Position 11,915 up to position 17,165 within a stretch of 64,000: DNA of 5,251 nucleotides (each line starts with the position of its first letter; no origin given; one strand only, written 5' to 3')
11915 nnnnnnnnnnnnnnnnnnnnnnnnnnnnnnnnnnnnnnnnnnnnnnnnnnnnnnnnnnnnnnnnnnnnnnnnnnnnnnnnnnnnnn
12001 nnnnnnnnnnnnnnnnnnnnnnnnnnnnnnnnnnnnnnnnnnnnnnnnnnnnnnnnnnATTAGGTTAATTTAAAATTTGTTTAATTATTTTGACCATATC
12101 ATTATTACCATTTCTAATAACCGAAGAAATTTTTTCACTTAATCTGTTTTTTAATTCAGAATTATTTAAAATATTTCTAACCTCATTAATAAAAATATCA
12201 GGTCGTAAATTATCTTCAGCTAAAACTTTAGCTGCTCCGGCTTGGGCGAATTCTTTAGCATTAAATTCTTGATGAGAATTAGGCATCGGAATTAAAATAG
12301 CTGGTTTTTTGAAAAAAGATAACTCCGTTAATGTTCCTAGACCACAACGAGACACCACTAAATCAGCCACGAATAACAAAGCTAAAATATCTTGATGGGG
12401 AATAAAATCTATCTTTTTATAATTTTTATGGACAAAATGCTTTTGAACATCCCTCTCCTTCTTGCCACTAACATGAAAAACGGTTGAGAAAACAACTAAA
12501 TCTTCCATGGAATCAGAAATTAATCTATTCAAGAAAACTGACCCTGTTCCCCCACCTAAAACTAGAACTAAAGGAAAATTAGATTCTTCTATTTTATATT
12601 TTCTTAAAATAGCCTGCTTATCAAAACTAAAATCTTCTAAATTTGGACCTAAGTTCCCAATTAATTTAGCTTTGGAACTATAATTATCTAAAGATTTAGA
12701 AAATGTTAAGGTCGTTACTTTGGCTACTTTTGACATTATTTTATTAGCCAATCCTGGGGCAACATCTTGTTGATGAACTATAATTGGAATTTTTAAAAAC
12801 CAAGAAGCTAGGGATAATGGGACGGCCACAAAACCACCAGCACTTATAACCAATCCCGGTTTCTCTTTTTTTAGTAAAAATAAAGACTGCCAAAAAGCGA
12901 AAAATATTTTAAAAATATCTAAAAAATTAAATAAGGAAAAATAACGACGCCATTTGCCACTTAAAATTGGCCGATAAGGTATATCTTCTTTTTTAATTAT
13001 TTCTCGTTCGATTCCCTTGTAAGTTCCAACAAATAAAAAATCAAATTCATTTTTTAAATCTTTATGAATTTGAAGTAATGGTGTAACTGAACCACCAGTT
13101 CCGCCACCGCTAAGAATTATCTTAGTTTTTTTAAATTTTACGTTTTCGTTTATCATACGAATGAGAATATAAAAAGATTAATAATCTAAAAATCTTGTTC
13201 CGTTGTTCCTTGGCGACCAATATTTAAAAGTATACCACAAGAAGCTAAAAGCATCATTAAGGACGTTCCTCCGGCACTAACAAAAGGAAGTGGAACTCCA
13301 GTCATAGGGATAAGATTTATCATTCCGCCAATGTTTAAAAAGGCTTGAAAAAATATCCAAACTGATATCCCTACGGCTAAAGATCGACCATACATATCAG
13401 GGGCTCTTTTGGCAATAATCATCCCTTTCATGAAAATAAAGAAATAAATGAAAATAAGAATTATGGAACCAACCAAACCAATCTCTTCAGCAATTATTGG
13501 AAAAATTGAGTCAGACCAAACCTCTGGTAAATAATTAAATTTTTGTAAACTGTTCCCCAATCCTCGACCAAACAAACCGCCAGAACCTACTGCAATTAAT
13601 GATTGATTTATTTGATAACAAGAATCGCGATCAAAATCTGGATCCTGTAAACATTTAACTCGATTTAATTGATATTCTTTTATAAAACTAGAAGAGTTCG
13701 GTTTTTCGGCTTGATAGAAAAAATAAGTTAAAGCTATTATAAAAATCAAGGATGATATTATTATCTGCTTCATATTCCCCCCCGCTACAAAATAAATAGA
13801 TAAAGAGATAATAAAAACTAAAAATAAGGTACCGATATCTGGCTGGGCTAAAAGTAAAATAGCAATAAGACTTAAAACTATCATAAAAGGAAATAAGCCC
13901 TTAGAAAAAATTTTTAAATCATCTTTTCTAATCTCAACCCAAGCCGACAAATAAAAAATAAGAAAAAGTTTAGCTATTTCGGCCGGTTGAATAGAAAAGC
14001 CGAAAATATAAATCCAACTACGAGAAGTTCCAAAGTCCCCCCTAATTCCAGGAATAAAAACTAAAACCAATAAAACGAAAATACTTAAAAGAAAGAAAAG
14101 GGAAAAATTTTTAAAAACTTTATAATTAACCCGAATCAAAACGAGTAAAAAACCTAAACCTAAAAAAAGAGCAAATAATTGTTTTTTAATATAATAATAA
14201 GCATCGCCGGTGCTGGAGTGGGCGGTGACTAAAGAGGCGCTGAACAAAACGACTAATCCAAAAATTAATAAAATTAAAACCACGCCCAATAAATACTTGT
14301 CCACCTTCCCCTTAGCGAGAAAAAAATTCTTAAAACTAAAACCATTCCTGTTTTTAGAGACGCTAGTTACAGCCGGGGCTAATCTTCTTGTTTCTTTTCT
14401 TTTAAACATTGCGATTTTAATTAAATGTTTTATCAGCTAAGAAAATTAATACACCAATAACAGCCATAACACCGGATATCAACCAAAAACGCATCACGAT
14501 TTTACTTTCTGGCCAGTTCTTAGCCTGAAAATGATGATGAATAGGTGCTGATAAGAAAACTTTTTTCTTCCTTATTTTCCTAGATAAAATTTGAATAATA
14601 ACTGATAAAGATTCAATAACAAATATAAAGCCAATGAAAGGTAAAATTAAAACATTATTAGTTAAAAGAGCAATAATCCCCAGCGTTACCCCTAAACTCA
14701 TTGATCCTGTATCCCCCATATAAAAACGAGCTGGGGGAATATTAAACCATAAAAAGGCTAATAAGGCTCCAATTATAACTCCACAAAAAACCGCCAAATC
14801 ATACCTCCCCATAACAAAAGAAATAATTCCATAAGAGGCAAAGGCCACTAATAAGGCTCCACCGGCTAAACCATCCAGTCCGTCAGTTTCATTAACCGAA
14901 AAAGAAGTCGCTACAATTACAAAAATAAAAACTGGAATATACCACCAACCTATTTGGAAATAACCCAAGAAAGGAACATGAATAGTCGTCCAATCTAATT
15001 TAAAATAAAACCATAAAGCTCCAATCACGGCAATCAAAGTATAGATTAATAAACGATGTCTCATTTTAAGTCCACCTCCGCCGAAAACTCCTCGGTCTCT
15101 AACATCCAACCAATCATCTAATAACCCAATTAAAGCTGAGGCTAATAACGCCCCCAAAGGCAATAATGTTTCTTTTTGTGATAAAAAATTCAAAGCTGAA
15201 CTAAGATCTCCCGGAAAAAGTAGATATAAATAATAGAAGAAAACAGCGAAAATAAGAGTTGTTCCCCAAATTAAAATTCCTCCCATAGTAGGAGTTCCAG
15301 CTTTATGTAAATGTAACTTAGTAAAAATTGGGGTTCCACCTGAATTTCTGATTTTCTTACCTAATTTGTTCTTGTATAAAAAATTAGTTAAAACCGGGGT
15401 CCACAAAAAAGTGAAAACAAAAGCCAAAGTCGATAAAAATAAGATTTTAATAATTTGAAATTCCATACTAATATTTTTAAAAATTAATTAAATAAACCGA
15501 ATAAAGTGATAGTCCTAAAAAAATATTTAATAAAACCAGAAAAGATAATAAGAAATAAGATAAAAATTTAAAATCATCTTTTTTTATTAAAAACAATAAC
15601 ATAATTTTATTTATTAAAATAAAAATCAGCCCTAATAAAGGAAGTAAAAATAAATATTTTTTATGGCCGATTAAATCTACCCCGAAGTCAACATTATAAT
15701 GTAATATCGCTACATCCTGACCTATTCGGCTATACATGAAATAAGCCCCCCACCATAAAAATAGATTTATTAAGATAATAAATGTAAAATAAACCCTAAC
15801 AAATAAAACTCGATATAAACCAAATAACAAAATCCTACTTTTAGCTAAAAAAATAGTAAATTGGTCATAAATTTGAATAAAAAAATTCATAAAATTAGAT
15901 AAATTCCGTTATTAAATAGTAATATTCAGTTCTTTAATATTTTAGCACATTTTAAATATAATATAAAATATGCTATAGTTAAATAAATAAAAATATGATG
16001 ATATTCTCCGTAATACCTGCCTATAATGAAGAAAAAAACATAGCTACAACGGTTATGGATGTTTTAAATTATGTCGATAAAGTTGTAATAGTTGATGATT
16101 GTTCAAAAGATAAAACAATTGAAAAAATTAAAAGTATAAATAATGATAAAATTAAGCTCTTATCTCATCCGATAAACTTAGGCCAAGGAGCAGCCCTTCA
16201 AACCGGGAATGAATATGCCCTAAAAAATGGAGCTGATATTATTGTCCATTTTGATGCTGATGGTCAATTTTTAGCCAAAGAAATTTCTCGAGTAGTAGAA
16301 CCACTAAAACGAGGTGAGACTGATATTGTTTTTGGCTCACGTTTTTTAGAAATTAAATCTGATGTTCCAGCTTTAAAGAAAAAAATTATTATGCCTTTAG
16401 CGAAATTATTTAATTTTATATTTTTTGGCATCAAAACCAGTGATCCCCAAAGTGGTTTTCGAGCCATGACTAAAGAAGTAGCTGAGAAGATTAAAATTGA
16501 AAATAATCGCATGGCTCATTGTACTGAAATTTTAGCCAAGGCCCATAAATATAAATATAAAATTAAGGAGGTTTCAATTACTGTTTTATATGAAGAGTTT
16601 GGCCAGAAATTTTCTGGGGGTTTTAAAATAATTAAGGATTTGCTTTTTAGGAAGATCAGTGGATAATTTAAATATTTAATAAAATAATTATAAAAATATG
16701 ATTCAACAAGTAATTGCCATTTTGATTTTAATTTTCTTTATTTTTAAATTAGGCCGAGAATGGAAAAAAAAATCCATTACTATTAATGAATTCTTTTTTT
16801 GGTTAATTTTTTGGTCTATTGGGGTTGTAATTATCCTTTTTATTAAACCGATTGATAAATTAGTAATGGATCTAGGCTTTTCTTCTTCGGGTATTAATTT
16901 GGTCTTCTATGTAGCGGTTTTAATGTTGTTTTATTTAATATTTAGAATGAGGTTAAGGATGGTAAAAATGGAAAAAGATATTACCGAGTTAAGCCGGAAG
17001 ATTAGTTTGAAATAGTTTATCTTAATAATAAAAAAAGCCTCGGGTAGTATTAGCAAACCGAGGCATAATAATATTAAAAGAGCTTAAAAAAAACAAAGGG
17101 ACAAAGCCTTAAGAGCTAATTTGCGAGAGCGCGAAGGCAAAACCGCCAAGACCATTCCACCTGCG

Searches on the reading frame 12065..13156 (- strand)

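Call 49: search_protein_families(library=pfam, proteins=[window:12065-13156:-], max_evalue=0.00001)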
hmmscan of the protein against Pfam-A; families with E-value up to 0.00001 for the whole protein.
window:12065-13156:- (363 aa): 2 families
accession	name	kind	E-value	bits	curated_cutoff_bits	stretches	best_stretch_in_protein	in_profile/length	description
PF03033.26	Glyco_transf_28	-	1.5e-29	103.3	26.2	1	13-146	1-135/139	Glycosyltransferase family 28 N-terminal domain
PF04101.22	Glyco_tran_28_C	-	3.8e-27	95.8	22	1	197-341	2-153/166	Glycosyltransferase family 28 C-terminal domain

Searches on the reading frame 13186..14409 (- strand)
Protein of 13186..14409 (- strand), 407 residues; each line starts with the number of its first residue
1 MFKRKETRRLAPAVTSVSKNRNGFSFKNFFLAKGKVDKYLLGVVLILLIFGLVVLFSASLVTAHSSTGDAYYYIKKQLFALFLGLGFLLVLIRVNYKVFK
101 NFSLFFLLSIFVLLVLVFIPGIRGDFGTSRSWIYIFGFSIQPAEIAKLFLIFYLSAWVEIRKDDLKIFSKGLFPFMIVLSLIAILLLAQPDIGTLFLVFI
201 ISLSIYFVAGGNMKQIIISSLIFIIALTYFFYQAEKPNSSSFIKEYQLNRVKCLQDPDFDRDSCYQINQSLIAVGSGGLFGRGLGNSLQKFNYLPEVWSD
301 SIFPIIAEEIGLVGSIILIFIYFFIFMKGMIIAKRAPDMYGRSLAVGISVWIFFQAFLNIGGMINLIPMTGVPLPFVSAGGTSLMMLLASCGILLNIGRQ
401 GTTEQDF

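Call 49: search_protein_families(library=pfam, proteins=[window:13186-14409:-], max_evalue=0.00001)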
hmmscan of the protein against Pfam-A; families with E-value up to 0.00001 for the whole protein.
window:13186-14409:- (407 aa): 1 family
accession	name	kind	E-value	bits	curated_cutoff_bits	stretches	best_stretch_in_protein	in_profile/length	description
PF01098.24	FTSW_RODA_SPOVE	-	1.1e-92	311.2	26.4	1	41-400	5-353/356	Cell cycle protein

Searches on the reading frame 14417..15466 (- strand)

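Call 49: search_protein_families(library=pfam, proteins=[window:14417-15466:-], max_evalue=0.00001)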
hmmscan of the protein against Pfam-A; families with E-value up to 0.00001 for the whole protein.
window:14417-15466:- (349 aa): 1 family
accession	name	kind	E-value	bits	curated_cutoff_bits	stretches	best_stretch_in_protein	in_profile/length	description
PF00953.26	Glycos_transf_4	-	5.5e-33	114.7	27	1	104-268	5-158/160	Glycosyl transferase family 4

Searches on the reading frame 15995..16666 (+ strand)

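Call 49: search_protein_families(library=pfam, proteins=[window:15995-16666:+], max_evalue=0.00001)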
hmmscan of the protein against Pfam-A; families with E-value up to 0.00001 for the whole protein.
window:15995-16666:+ (223 aa): 1 family
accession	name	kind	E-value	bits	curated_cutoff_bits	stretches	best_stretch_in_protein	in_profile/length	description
PF00535.33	Glycos_transf_2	-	2.9e-27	96.1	23.3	1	6-166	3-167/168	Glycosyl transferase family 2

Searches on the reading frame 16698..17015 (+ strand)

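Call 49: search_protein_families(library=pfam, proteins=[window:16698-17015:+], max_evalue=0.00001)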
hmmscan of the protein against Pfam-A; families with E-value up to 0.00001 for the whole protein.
window:16698-17015:+ (105 aa): 1 family
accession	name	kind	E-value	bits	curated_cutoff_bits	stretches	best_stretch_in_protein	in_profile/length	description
PF10066.14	DUF2304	-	8.1e-19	68.3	25.5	1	3-105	2-103/106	Uncharacterized conserved protein (DUF2304)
